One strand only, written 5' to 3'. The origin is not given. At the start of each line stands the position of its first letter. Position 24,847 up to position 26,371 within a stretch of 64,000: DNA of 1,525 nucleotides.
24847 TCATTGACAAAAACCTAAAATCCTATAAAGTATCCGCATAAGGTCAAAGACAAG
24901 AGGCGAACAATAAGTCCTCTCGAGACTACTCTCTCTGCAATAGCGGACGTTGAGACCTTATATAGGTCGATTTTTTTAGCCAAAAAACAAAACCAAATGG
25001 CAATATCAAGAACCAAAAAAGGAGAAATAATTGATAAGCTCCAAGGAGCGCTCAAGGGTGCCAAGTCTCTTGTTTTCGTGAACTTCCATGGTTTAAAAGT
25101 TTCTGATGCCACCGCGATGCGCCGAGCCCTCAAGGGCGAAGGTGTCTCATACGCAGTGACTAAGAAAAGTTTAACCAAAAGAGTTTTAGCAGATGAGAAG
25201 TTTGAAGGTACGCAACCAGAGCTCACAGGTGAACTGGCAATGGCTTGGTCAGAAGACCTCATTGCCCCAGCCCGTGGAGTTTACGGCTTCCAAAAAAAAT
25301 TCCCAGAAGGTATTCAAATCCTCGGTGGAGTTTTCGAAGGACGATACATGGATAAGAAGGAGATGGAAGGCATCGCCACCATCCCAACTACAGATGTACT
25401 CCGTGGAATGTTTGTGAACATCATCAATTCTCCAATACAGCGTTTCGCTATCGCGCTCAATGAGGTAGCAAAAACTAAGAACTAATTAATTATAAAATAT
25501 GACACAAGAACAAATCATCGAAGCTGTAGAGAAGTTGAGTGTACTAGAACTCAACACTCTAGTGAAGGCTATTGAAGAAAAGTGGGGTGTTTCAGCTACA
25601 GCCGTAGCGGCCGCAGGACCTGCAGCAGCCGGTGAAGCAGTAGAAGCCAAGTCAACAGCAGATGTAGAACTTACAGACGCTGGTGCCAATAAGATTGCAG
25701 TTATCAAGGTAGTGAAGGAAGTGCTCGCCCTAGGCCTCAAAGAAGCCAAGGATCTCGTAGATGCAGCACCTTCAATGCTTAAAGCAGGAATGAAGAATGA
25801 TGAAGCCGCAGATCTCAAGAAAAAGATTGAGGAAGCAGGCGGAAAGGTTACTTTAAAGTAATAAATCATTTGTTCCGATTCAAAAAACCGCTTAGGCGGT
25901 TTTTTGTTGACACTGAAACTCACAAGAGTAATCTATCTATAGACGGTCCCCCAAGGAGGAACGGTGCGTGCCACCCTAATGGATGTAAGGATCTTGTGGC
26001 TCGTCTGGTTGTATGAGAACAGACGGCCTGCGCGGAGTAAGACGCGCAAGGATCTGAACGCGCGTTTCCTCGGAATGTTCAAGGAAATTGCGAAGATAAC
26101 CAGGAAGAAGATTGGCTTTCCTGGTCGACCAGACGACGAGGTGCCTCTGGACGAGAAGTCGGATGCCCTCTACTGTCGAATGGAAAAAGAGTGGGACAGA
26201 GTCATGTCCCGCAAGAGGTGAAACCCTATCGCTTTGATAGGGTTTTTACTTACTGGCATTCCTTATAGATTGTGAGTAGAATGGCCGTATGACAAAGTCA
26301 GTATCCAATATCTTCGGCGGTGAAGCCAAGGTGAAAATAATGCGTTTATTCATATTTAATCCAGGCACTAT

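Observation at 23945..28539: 4.6-kb block splitting the S10 operon between rplB and rpsS, containing rplJ-rplL plus accessory and high-GC genes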

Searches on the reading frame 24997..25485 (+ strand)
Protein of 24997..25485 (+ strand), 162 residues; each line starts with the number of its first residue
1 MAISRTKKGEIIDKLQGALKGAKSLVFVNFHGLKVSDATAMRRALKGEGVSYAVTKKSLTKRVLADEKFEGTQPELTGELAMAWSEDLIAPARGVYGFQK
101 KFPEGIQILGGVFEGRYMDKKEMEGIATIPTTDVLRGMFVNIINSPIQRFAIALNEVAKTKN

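Call 7: search_protein_families(library=pfam, proteins=[window:24997-25485:+], max_evalue=0.1)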
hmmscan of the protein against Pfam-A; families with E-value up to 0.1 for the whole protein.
window:24997-25485:+ (162 aa): 1 family
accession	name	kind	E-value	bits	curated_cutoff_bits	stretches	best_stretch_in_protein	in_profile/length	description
PF00466.25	Ribosomal_L10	-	8.4e-18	64.7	22.8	1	5-100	3-100/100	Ribosomal protein L10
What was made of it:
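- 24997..25485 (+): rplJ (L10). PF00466, E 8e-18 (call 7).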

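Call 10: find_encoding_contigs(protein=window:24997-25485:+, flank=10000, max_places=10)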
Protein window:24997-25485:+ (162 aa): 3 contigs read that carry it; 2 places shown.
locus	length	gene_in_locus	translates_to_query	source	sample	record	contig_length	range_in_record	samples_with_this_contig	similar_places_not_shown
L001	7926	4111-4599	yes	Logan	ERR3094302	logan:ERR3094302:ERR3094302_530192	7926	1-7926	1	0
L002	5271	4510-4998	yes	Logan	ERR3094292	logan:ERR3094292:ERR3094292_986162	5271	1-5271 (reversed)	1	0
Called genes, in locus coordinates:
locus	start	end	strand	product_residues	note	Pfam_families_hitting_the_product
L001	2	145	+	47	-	?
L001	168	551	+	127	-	PF00338:Ribosomal_S10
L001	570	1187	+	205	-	PF00297:Ribosomal_L3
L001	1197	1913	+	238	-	PF00573:Ribosomal_L4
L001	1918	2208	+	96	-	PF00276:Ribosomal_L23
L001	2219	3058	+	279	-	PF00181:Ribosomal_L2_N, PF03947:Ribosomal_L2_C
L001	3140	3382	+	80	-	-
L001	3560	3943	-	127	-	-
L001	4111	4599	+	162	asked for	PF00466:Ribosomal_L10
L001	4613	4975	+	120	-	PF16320:Ribosomal_L12_N, PF00542:Ribosomal_L12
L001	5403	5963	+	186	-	-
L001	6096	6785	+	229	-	PF05552:MS_channel_1st_1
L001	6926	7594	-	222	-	-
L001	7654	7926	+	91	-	?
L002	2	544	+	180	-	?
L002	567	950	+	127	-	PF00338:Ribosomal_S10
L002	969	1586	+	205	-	PF00297:Ribosomal_L3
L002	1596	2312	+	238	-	PF00573:Ribosomal_L4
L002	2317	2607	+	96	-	PF00276:Ribosomal_L23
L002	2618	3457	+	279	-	PF00181:Ribosomal_L2_N, PF03947:Ribosomal_L2_C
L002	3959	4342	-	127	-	-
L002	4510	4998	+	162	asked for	PF00466:Ribosomal_L10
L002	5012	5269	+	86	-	?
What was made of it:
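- Checked: The 100%-identical gene in L001 carries PF00181 and PF03947 (call 10).
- Prodigal-type calls in L001 picked the minus strand (call 10).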

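Call 12: find_related_loci(query=window:24997-25485:+, collection=genome_contigs, flank=10000)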
Query window:24997-25485:+ (162 aa) in genome_contigs; peptide patterns used: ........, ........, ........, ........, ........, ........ (x = any residue, [..] = any of these).
438 stretches matched a pattern; 292 encode a relative of the query (tblastn E <= 1e-3); the best 80 are kept; 80 distinct loci.
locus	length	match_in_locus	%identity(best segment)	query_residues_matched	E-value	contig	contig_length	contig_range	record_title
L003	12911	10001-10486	98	1-162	1e-103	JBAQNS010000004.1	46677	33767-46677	MAG: Minisyncoccia bacterium isolate MFD12002_ilm_asm_bin40 k127_58670, whole genome shotgun sequence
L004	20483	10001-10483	89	1-161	2e-95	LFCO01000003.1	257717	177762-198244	MAG: Parcubacteria bacterium C7867-005 C7867_00016, whole genome shotgun sequence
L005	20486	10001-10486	84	1-162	2e-90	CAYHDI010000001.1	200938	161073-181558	MAG TPA_asm: uncultured Candidatus Saccharibacteria bacterium isolate ERP119705_co10_3 genome assembly, contig: NODE_13_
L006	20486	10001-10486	83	1-162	6e-90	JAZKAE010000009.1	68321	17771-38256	MAG: Patescibacteria group bacterium isolate ADI_H3L2_1_122_18_3-bin007_1 ADIH3L21_B007_1_000000000009, whole genome sho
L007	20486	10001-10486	83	1-162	1e-89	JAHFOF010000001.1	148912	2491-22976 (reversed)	MAG: bacterium isolate nzgw498 NODE_130_length_148913_cov_4.435279, whole genome shotgun sequence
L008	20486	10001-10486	83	1-162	7e-89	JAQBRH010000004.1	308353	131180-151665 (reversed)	MAG: Parcubacteria group bacterium isolate RYN_394 scaffold_2978447, whole genome shotgun sequence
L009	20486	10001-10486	81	1-162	3e-86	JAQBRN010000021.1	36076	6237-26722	MAG: Parcubacteria group bacterium isolate RYN_400 scaffold_1580568, whole genome shotgun sequence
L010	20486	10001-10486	78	1-162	2e-85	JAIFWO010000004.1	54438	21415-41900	MAG: Candidatus Parcubacteria bacterium isolate viral-cat_51_11 PAFVLPS_2018_scaffold_5853, whole genome shotgun sequenc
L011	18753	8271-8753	81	1-162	2e-85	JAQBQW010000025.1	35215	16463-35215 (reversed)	MAG: Parcubacteria group bacterium isolate RYN_383 scaffold_3851794, whole genome shotgun sequence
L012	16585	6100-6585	80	1-162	3e-84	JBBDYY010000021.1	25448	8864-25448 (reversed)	MAG: Parcubacteria group bacterium isolate LejiaD_45_33 Lejia_D_3142_length_25448_cov_21, whole genome shotgun sequence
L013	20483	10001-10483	80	1-161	4e-83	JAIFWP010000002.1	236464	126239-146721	MAG: Candidatus Parcubacteria bacterium isolate viral-cat_52_19 PAFVLPS_2018_scaffold_420, whole genome shotgun sequence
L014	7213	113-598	77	1-162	2e-81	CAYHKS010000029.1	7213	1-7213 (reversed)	MAG TPA_asm: uncultured Candidatus Saccharibacteria bacterium isolate ERP119705_co13_489 genome assembly, contig: NODE_1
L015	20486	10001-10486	77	1-162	1e-79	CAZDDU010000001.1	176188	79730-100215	MAG TPA_asm: uncultured Candidatus Saccharibacteria bacterium isolate SRP286056_co1_543 genome assembly, contig: NODE_46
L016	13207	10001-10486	75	1-162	3e-79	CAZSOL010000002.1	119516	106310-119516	MAG TPA_asm: uncultured Candidatus Saccharibacteria bacterium isolate SRP329715_co2_59 genome assembly, contig: NODE_300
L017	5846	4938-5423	75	1-162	4e-79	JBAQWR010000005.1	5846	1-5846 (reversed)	MAG: Minisyncoccia bacterium isolate MFD03282_ilm_asm_bin15 k127_75579, whole genome shotgun sequence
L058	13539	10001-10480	58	3-162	2e-58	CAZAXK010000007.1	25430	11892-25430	MAG TPA_asm: uncultured Candidatus Saccharibacteria bacterium isolate SRP286056_co1_285 genome assembly, contig: NODE_21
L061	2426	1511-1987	58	3-161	2e-58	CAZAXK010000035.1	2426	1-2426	MAG TPA_asm: uncultured Candidatus Saccharibacteria bacterium isolate SRP286056_co1_285 genome assembly, contig: NODE_79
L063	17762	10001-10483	59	1-161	2e-57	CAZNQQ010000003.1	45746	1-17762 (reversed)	MAG TPA_asm: uncultured Candidatus Saccharibacteria bacterium isolate SRP200020_co5_61 genome assembly, contig: NODE_114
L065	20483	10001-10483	56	1-161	4e-57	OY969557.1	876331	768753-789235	MAG: uncultured bacterium isolate MFD09286.bin.c.8 genome assembly, chromosome: 1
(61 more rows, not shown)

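Call 59: search_protein_families(library=pfam, proteins=[L065:3639-5423:+, L065:5428-6219:+, L065:6529-9441:+, L065:9514-9801:+, L065:12426-13574:+, L065:13662-14492:+, L063:12764-13564:+], max_evalue=0.001)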
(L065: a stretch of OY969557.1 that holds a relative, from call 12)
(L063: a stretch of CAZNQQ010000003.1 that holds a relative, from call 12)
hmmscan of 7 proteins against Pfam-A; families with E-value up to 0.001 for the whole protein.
L065:3639-5423:+ (594 aa): 1 family
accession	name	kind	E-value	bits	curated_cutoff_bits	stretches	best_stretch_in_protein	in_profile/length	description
PF00535.33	Glycos_transf_2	-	5.2e-20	72.5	23.3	1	7-127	1-121/168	Glycosyl transferase family 2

L065:5428-6219:+ (263 aa): 6 families
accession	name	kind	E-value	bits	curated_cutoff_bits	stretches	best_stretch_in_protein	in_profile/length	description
PF08241.18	Methyltransf_11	-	9.1e-18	65.1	21.2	1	47-137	1-94/95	Methyltransferase domain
PF13649.12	Methyltransf_25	-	1.1e-13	52.1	27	1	46-134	1-97/97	Methyltransferase domain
PF08242.18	Methyltransf_12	-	6.5e-11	43.3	30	1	47-136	1-98/98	Methyltransferase domain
PF13489.12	Methyltransf_23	-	1.4e-10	41.6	27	1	41-137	21-117/164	Methyltransferase domain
PF13847.12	Methyltransf_31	-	4e-09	36.8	27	1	44-140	5-111/145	Methyltransferase domain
PF01209.24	Ubie_methyltran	-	4.1e-05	23.5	20.1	1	80-139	94-152/233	ubiE/COQ5 methyltransferase family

L065:6529-9441:+ (970 aa): 2 families
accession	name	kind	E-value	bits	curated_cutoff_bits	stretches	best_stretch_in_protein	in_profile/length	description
PF02450.21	LCAT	-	1.4e-14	54.6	21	1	385-515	88-210/392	Lecithin:cholesterol acyltransferase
PF24096.1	DUF7379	-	0.00013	22.4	33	1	411-470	56-116/191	Domain of unknown function (DUF7379)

L065:9514-9801:+ (95 aa): 0 families

L065:12426-13574:+ (382 aa): 0 families

L065:13662-14492:+ (276 aa): 1 family
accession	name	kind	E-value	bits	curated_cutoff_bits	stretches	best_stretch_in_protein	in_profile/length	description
PF02498.22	Bro-N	-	8.7e-08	33.1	25.6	1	14-108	2-91/96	BRO family, N-terminal domain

L063:12764-13564:+ (266 aa): 0 families

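Call 86: search_protein_families(library=pfam, proteins=[L004:9321-9842:+, L004:13265-14671:-, L015:3933-4307:+, L009:9411-9995:+, L011:13632-14423:+, L015:13229-13813:+, L015:3542-3862:+, L005:11523-11747:+, L005:11197-11520:+, L005:13748-14593:+], max_evalue=0.01)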
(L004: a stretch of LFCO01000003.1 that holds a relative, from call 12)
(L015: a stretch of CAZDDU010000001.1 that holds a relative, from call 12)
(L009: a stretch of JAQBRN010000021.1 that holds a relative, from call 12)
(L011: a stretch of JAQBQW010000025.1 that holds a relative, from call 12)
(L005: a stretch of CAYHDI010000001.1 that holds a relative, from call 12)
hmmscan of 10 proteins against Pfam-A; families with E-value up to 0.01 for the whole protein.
L004:9321-9842:+ (173 aa): 1 family
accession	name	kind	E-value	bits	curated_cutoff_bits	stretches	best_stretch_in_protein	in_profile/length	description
PF03703.20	bPH_2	-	4.3e-18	65.8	22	1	79-160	1-78/78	Bacterial PH domain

L004:13265-14671:- (468 aa): 1 family
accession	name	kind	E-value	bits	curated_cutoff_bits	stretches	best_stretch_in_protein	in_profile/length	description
PF01142.23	TruD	-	2.2e-53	182.1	27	1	57-336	18-285/412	tRNA pseudouridine synthase D (TruD)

L015:3933-4307:+ (124 aa): 0 families

L009:9411-9995:+ (194 aa): 0 families

L011:13632-14423:+ (263 aa): 0 families

L015:13229-13813:+ (194 aa): 0 families

L015:3542-3862:+ (106 aa): 1 family
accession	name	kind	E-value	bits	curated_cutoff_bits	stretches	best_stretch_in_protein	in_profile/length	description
PF00313.28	CSD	-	3.6e-24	84.9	27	1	41-104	2-65/66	'Cold-shock' DNA-binding domain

L005:11523-11747:+ (74 aa): 1 family
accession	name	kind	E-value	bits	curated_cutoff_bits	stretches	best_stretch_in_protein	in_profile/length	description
PF07927.17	HicA_toxin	-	6e-12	45.9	27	1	11-69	2-58/58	HicA toxin of bacterial toxin-antitoxin,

L005:11197-11520:+ (107 aa): 0 families

L005:13748-14593:+ (281 aa): 0 families

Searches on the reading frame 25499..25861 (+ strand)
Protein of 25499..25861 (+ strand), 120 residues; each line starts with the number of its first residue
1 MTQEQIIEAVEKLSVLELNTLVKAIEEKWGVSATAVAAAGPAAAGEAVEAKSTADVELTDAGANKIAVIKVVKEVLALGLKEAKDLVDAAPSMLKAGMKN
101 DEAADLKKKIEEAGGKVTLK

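Call 7: search_protein_families(library=pfam, proteins=[window:25499-25861:+], max_evalue=0.1)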
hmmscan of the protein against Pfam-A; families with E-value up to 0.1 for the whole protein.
window:25499-25861:+ (120 aa): 2 families
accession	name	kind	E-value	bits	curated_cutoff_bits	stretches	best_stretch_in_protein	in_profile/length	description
PF00542.24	Ribosomal_L12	-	2e-24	86.1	25.9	1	55-120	2-67/67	Ribosomal protein L7/L12 C-terminal domain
PF16320.10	Ribosomal_L12_N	-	2.5e-16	59.6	25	1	2-47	1-48/48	Ribosomal protein L7/L12 dimerisation domain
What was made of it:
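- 25499..25861 (+): rplL (L7/L12), followed by a terminator at 25882-25906. PF00542 and PF16320 (call 7).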

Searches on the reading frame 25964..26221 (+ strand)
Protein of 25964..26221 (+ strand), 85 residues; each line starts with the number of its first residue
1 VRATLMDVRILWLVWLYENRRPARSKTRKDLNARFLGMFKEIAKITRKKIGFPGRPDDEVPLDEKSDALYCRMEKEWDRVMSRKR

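Call 7: search_protein_families(library=pfam, proteins=[window:25964-26221:+], max_evalue=0.1)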
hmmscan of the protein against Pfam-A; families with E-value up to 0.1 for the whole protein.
window:25964-26221:+ (85 aa): 0 families

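Call 24: search_protein_families(library=ncbifam, proteins=[window:25964-26221:+], max_evalue=0.1)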
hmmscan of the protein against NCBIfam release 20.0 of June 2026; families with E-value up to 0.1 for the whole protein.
window:25964-26221:+ (85 aa): 0 families

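Call 25: search_protein_families(library=phrogs, proteins=[window:25964-26221:+], max_evalue=0.1)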
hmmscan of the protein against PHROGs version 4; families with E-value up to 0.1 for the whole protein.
window:25964-26221:+ (85 aa): 1 family
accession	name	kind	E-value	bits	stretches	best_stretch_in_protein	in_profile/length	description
phrog_23196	-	transcription regulation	0.037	14.8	1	32-80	64-112/174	transcriptional regulator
